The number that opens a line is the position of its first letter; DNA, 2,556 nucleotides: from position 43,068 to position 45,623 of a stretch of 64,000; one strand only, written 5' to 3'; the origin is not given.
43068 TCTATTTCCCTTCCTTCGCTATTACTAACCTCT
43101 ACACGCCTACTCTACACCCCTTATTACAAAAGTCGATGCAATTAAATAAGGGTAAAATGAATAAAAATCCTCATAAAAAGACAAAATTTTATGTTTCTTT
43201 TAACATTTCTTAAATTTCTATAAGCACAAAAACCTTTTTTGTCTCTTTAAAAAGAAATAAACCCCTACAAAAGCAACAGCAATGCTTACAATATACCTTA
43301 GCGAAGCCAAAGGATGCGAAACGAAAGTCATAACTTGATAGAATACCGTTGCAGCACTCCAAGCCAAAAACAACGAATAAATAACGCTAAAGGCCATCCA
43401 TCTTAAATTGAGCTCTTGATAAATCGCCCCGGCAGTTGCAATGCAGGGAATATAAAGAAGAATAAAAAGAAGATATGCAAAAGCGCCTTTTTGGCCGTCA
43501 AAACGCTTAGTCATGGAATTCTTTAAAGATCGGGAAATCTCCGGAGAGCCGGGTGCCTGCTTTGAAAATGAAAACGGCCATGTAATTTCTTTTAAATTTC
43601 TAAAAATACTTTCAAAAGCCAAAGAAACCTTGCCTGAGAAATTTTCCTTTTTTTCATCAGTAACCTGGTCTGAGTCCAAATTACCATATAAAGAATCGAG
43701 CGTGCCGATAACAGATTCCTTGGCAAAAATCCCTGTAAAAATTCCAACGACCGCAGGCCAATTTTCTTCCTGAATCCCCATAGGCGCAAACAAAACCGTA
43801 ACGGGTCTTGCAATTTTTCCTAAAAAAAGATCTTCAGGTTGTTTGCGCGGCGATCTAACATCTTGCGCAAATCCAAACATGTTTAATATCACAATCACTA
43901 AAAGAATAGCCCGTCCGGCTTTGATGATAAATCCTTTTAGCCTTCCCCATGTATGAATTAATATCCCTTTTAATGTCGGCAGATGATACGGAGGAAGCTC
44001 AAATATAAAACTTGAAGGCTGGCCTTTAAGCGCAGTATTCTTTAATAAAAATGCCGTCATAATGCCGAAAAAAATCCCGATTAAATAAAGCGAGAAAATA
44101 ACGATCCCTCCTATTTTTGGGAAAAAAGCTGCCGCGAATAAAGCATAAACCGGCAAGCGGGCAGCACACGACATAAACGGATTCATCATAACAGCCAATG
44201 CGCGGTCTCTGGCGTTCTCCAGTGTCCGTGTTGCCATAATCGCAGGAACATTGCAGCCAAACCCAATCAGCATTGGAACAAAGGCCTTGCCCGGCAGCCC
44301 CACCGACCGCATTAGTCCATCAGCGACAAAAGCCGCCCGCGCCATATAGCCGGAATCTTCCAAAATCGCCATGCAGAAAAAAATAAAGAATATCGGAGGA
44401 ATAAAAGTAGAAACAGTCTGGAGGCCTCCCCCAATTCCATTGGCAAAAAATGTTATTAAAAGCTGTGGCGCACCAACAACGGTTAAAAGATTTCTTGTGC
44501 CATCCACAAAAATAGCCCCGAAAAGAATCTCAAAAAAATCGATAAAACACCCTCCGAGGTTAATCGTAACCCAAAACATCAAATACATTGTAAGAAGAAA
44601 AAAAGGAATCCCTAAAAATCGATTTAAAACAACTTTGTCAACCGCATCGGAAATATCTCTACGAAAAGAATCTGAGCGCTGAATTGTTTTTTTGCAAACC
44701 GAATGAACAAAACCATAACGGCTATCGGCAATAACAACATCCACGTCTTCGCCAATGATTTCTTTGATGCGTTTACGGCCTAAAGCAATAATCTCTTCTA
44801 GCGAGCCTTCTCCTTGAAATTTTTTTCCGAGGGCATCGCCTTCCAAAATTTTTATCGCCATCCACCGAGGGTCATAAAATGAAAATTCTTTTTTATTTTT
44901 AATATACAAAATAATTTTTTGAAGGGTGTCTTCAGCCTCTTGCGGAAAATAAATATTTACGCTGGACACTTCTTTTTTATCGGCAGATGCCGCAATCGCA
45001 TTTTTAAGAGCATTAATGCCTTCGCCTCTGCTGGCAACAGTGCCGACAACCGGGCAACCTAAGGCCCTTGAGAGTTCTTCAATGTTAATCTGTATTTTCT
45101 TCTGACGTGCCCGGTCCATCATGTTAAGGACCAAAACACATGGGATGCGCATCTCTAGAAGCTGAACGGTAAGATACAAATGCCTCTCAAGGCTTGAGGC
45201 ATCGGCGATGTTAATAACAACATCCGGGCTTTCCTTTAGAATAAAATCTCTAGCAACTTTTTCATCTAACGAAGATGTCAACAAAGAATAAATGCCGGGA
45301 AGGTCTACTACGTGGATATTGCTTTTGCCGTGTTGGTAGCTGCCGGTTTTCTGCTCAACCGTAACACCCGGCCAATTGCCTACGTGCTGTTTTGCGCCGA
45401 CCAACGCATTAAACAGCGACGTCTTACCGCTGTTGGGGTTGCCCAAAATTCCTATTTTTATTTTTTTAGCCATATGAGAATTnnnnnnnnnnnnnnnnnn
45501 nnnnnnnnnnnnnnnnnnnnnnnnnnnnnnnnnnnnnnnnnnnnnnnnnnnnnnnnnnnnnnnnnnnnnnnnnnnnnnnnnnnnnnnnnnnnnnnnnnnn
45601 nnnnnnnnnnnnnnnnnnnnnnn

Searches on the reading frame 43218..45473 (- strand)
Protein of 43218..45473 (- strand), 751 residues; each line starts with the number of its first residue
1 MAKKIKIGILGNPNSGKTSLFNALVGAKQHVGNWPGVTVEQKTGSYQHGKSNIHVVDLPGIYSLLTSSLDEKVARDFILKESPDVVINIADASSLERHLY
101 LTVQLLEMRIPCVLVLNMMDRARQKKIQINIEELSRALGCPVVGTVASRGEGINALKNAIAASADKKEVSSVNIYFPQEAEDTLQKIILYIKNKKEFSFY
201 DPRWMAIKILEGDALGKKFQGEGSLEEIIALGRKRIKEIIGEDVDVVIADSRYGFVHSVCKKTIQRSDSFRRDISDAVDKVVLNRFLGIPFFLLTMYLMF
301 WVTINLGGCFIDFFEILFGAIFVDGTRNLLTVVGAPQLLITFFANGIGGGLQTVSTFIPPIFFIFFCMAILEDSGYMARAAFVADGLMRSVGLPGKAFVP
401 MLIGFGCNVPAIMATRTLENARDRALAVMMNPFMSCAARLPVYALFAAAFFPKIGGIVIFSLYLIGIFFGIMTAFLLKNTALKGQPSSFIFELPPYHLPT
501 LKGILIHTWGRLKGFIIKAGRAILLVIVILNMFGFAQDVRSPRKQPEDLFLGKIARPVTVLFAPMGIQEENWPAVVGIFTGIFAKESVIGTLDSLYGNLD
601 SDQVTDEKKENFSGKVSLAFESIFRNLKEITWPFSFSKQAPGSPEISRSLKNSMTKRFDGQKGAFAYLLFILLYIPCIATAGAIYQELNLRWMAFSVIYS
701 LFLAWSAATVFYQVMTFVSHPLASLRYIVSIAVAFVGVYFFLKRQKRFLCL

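Call 3: search_protein_families(library=pfam, proteins=[window:43218-45473:-], max_evalue=0.1)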
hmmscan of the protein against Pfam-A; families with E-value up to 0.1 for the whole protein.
window:43218-45473:- (751 aa): 11 families
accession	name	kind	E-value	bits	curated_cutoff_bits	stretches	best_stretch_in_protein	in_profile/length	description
PF02421.24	FeoB_N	-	3.9e-67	225.1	27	1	6-160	2-156/156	Ferrous iron transport protein B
PF07670.19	Gate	-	5.4e-39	133.3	29.6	2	355-449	2-103/104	Nucleoside recognition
PF07664.17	FeoB_C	-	8.9e-22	77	26.6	1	459-511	1-54/54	Ferrous iron transport protein B C terminus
PF01926.29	MMR_HSR1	-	4.2e-21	75.6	21.9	1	6-117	1-112/113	50S ribosome-binding GTPase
PF17910.6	FeoB_Cyto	-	4.6e-16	59.5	23.4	1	176-265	1-90/90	FeoB cytosolic helical domain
PF00009.33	GTP_EFTU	-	2.1e-05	24.6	26.5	1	6-161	5-183/188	Elongation factor Tu GTP binding domain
PF04548.22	AIG1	-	0.0011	18.7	27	1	9-91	5-92/212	AIG1 family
PF00350.29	Dynamin_N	-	0.0012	19.3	27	0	7-28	1-22/168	Dynamin family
PF03193.22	RsgA_GTPase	-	0.0013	19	30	1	94-161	41-105/174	RsgA GTPase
PF09439.16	SRPRB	-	0.0041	16.9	25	1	6-70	5-65/178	Signal recognition particle receptor beta subunit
PF03029.23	ATP_bind_1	-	0.029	14.6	27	0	50-191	90-234/240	Conserved hypothetical ATP binding protein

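Call 4: search_protein_families(library=ncbifam, proteins=[window:43218-45473:-], max_evalue=0.1)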
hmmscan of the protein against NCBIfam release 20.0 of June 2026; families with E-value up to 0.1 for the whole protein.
window:43218-45473:- (751 aa): 24 families
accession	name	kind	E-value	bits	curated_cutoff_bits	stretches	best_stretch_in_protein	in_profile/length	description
NF007105.0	PRK09554.1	equivalog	1.2e-230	767.7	683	1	3-746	2-746/772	Fe(2+) transporter permease subunit FeoB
TIGR00437.1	feoB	equivalog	6.5e-186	619.6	315.65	1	11-687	1-594/594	ferrous iron transport protein B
TIGR03594.1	GTPase_EngA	equivalog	1.7e-14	53.7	306.7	1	6-170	2-166/432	ribosome biogenesis GTPase Der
NF000908.1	PRK00089.1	equivalog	1.4e-13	50.8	237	1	7-168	6-171/291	GTPase Era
TIGR03596.1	GTPase_YlqF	equivalog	1.2e-11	44.5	208.2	1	3-62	117-174/276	ribosome biogenesis GTPase YlqF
TIGR03918.1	GTP_HydF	equivalog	1.4e-11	43.9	325.55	1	2-168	5-171/392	[FeFe] hydrogenase H-cluster maturation GTPase HydF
TIGR00231.1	small_GTP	domain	2.6e-11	43.6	42.5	1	3-156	2-158/164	GTP-binding protein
TIGR00436.1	era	equivalog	5.7e-10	39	116.25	1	5-167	1-166/270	GTPase Era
NF003255.0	PRK04213.1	equivalog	8e-10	38.4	164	1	3-164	8-192/204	GTP-binding protein EngB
TIGR02729.1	Obg_CgtA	equivalog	3.7e-09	36.1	280.25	1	7-162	160-326/329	Obg family GTPase CgtA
TIGR00450.1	mnmE_trmE_thdF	equivalog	2e-08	33.7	252.6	1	3-193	208-397/446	tRNA uridine-5-carboxymethylaminomethyl(34) synthesis GTPase MnmE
NF008955.0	PRK12297.1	equivalog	9.8e-08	31.3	406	1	7-198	162-360/429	GTPase ObgE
NF008956.1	PRK12299.1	equivalog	2.9e-07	29.8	300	1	7-163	161-324/327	GTPase ObgE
TIGR03598.1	GTPase_YsxC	equivalog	5.3e-07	29.5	124.45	1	3-159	17-184/186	ribosome biogenesis GTP-binding protein YihA/YsxC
NF003661.0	PRK05291.1-3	equivalog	1e-06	28.4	380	1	5-188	217-396/448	tRNA uridine-5-carboxymethylaminomethyl(34) synthesis GTPase MnmE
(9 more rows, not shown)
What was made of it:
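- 43218..45473 (-): feoB: Fe(2+) transporter of 751 aa, of the long E. coli type. It starts 9 nt after the fusion gene's stop codon. Pfam gives FeoB_N, FeoB_Cyto, Gate x2 and FeoB_C (calls 3, 4).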
